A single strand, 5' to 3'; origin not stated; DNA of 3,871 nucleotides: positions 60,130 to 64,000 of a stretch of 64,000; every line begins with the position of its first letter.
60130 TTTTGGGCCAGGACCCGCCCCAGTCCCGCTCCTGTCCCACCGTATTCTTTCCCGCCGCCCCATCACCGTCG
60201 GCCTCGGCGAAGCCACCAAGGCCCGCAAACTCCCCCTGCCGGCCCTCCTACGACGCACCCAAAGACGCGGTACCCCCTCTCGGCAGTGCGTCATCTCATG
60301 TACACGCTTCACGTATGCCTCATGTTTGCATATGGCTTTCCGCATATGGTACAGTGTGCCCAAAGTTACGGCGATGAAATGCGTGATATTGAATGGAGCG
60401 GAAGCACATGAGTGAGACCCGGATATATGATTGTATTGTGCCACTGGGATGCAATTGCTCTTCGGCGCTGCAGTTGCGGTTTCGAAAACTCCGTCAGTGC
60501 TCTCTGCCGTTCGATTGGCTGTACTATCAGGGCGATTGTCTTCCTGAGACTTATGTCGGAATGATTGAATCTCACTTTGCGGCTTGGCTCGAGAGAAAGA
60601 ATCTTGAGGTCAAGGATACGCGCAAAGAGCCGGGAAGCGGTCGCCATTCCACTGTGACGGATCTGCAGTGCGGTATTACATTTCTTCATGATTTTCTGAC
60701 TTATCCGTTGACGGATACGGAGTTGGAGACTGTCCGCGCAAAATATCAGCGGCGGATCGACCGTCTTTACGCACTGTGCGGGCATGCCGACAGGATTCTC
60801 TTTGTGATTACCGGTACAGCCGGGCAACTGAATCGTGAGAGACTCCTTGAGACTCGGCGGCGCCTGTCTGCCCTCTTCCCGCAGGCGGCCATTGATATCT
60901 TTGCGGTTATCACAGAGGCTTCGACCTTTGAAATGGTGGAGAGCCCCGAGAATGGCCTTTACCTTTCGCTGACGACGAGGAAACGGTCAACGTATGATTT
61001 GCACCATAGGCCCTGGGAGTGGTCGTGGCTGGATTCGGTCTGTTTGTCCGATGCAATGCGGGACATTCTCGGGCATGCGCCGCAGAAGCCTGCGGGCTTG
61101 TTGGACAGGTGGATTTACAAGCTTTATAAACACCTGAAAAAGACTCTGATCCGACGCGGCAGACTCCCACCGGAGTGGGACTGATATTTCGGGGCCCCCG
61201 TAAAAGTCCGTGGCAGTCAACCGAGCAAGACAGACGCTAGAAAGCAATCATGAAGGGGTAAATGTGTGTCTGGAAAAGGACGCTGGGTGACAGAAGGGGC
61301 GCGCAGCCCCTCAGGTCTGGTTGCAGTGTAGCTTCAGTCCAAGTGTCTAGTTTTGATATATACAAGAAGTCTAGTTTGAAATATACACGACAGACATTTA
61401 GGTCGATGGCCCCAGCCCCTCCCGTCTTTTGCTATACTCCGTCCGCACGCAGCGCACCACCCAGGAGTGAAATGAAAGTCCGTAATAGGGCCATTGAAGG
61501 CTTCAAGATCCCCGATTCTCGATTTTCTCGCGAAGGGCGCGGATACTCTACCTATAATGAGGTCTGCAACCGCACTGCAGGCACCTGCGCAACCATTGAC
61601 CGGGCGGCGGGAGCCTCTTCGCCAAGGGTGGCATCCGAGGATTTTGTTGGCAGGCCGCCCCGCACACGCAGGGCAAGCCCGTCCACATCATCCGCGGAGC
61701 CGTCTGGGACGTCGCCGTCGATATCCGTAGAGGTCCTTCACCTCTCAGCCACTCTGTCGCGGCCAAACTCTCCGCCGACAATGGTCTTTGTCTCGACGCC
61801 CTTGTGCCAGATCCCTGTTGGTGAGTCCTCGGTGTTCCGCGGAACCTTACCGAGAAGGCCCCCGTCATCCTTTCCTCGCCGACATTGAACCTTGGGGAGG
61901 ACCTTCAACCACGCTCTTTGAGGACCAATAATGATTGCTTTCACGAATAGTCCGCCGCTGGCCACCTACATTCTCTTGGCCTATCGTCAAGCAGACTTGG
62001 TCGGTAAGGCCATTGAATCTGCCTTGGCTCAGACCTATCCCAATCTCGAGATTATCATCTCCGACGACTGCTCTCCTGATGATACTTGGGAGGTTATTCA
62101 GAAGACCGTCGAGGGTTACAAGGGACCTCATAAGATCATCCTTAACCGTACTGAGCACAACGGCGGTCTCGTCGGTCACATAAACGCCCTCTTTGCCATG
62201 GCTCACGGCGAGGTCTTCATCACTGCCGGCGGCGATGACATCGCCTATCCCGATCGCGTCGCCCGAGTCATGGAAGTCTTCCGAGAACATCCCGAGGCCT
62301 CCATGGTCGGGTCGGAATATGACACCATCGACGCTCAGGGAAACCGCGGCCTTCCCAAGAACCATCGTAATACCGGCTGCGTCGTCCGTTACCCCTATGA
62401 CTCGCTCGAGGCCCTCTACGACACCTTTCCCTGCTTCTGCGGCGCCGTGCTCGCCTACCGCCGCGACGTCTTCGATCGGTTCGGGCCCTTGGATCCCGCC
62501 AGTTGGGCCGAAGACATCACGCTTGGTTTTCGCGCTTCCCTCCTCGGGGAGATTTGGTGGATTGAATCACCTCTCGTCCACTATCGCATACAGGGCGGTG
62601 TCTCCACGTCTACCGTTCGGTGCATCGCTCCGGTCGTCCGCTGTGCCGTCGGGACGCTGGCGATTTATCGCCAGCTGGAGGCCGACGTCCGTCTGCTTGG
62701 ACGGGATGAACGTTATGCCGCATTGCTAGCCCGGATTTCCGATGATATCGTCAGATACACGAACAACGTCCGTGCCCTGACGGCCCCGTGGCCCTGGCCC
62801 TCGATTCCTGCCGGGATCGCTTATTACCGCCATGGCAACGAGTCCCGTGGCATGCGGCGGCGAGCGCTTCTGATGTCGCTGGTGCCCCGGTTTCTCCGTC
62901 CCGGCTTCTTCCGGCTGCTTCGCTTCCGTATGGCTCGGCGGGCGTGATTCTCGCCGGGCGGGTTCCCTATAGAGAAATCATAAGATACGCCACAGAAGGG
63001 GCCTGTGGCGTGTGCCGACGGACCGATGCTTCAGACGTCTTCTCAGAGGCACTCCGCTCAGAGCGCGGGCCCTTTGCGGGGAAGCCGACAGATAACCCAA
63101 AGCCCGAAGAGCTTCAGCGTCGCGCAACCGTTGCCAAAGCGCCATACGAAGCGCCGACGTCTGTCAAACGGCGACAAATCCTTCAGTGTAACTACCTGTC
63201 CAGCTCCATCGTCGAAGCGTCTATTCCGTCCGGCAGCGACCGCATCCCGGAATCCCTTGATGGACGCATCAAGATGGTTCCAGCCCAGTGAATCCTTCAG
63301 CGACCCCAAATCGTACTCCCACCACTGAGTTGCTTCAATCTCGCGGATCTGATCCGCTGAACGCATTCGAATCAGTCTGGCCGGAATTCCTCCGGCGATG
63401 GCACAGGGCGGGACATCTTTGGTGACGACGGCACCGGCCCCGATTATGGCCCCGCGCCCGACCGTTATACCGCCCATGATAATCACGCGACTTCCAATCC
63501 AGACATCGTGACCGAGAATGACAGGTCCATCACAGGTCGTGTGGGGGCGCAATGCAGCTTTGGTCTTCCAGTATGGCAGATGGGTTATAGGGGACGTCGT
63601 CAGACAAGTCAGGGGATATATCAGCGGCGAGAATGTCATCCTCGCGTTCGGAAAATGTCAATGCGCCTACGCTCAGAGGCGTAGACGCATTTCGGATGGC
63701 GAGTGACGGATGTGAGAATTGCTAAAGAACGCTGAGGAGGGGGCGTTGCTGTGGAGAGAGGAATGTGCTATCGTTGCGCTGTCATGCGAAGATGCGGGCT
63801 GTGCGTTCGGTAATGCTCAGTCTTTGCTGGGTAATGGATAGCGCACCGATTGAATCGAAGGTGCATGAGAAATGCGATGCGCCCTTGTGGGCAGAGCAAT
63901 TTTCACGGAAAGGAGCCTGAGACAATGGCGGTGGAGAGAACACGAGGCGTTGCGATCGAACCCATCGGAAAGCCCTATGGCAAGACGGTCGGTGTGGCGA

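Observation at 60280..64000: Low-GC islet with glycan-modification genes in different stages of decay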

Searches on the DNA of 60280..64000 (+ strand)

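Call 74: search_dna_similar(query=window:60280-64000:+, collection=plasmids, mode=distant, max_rows=8)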
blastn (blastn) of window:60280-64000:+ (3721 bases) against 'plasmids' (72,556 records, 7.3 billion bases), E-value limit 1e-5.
Records with a match: 9; places in all: 9; records where one place covers at least 80% of the query: 0.
Best place of each record, by identity: 80-90% 1; 60-80% 8.
By first word of the organism name: Agrobacterium 3; Allorhizobium 1; Sinorhizobium 1; Acidiphilium 1; Shinella 1; Neorhizobium 1; Acidithiobacillus 1.
By predicted mobility (MOB-suite, as given by PLSDB): non-mobilizable 6; mobilizable 2; conjugative 1.
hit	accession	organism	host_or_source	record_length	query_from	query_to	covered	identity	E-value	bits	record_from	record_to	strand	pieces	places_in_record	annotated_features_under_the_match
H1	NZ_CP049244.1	Allorhizobium pseudoryzae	cell culture,soil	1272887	3089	3236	4%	71.6%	5e-11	79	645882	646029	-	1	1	none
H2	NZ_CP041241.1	Sinorhizobium mexicanum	Acaciella angustissima,cell culture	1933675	3089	3236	4%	70.3%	3e-8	70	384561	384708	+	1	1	none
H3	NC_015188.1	Acidiphilium multivorum AIU301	-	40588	1369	1505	4%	74.6%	1e-12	85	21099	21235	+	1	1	rfbC: dTDP-4-dehydrorhamnose 3,5-epimerase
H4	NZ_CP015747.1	Shinella sp. HZN7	-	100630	3098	3236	4%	70.6%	4e-6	64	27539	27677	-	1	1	CatB-related O-acetyltransferase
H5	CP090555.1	Neorhizobium galegae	Galega,Cell culture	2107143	3101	3229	3%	70.5%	4e-6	63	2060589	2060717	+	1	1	sugar O-acetyltransferase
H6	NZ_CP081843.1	Agrobacterium vitis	Vitis,Cell culture,South Africa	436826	3083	3182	3%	75.2%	4e-6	64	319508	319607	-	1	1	acyltransferase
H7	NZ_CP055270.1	Agrobacterium vitis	Vitis vinifera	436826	3083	3182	3%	75.2%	4e-6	64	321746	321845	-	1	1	acyltransferase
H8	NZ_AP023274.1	Agrobacterium vitis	Vitis vinifera,grapevine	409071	3083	3182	3%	75.2%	4e-6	64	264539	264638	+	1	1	acyltransferase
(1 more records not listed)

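Call 75: search_dna_similar(query=window:60280-64000:+, collection=phages, mode=distant, max_rows=8)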
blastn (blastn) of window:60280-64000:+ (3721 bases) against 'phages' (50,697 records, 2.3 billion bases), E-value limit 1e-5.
Records with a match: 1; places in all: 1; records where one place covers at least 80% of the query: 0.
Best place of each record, by identity: 60-80% 1.
By first word of the organism name: Bacteriophage 1.
By host as written in the record: - 1.
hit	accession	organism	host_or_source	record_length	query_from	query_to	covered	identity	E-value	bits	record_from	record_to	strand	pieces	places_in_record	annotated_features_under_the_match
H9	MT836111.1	Bacteriophage sp.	human fecal samples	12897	3081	3200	3%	72.5%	3e-8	69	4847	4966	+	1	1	record has no annotation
